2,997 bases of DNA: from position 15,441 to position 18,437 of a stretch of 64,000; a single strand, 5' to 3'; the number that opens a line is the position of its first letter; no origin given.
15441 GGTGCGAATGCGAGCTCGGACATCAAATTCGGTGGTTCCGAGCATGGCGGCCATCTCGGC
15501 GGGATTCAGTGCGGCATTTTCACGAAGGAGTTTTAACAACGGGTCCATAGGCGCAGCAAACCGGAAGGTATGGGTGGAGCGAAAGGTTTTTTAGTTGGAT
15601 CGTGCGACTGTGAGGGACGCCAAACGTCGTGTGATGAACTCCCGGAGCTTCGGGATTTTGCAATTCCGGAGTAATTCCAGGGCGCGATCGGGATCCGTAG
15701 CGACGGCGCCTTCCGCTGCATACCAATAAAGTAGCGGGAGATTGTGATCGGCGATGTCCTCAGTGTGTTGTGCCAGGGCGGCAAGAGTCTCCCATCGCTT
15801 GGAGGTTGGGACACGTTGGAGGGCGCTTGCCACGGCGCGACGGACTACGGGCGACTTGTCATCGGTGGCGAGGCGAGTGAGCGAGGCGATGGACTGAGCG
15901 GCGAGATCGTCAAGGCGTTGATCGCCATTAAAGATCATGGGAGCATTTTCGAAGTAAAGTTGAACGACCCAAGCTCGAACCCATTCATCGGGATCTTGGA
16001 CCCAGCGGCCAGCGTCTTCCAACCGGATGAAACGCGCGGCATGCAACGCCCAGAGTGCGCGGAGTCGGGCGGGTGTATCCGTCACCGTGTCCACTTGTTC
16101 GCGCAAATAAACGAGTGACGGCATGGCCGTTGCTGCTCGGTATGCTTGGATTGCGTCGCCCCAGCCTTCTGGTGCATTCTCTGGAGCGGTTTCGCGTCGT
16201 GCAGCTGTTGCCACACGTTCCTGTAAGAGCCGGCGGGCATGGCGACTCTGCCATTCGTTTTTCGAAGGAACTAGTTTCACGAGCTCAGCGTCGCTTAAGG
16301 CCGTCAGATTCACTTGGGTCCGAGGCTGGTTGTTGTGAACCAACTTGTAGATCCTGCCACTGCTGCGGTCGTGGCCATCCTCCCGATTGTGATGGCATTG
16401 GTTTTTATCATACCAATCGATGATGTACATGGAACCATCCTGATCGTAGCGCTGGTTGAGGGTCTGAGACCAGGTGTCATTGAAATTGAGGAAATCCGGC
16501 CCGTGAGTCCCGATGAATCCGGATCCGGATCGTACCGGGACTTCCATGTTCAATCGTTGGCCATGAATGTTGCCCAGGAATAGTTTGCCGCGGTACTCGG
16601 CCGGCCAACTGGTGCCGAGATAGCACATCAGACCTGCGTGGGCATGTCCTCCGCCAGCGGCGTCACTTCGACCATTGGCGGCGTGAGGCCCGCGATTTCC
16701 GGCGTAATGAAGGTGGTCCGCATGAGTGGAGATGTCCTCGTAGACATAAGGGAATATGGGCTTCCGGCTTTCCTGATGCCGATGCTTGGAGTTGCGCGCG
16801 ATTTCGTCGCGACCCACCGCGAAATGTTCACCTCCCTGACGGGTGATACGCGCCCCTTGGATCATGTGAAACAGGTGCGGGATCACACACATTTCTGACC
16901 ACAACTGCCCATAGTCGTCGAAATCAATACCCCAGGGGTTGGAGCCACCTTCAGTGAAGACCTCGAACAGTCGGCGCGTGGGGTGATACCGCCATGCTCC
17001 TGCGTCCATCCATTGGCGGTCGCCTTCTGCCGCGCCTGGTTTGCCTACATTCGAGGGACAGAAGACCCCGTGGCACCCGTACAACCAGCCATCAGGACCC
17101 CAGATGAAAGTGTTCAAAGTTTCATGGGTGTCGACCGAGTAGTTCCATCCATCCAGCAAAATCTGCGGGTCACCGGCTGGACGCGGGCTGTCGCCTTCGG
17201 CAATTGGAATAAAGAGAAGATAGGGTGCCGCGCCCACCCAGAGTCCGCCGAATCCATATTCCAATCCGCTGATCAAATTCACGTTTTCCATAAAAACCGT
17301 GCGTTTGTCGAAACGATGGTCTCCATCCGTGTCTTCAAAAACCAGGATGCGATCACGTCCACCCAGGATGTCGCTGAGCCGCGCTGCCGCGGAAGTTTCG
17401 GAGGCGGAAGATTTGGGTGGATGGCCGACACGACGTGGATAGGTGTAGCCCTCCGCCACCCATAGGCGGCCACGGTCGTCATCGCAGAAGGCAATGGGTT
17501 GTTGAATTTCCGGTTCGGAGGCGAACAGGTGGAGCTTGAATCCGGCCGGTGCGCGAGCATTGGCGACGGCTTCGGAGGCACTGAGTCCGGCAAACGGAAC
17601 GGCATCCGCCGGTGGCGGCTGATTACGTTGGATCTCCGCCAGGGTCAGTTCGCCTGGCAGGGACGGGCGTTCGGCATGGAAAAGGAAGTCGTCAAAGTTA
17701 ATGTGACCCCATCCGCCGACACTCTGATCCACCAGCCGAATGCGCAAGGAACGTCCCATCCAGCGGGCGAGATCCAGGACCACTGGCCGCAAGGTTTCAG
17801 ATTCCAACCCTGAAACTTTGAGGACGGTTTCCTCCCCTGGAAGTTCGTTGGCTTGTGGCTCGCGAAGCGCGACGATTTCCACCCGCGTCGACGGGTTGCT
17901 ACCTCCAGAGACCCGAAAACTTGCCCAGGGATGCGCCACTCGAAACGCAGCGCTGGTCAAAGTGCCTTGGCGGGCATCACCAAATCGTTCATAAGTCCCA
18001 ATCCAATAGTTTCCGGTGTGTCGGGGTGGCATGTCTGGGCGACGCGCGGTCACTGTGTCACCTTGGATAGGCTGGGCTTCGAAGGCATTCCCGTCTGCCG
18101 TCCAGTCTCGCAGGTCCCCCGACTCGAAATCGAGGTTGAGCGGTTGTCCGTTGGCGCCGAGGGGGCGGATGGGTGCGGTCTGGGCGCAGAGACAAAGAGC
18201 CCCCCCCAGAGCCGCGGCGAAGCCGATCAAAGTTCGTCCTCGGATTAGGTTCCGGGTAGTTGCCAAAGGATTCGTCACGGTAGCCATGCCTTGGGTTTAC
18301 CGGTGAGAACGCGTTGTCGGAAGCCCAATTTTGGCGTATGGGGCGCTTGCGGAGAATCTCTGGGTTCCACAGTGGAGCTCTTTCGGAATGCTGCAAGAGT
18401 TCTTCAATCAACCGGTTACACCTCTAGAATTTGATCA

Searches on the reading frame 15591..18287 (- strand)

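Call 65: search_protein_families(library=pfam, proteins=[window:15591-18287:-], max_evalue=0.00001)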
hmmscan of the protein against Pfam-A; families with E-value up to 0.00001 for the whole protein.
window:15591-18287:- (898 aa): 1 family
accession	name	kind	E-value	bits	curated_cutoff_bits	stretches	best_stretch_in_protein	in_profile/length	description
PF23500.1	DUF7133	-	2.3e-51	175.7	27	1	237-652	2-384/385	Domain of unknown function (DUF7133)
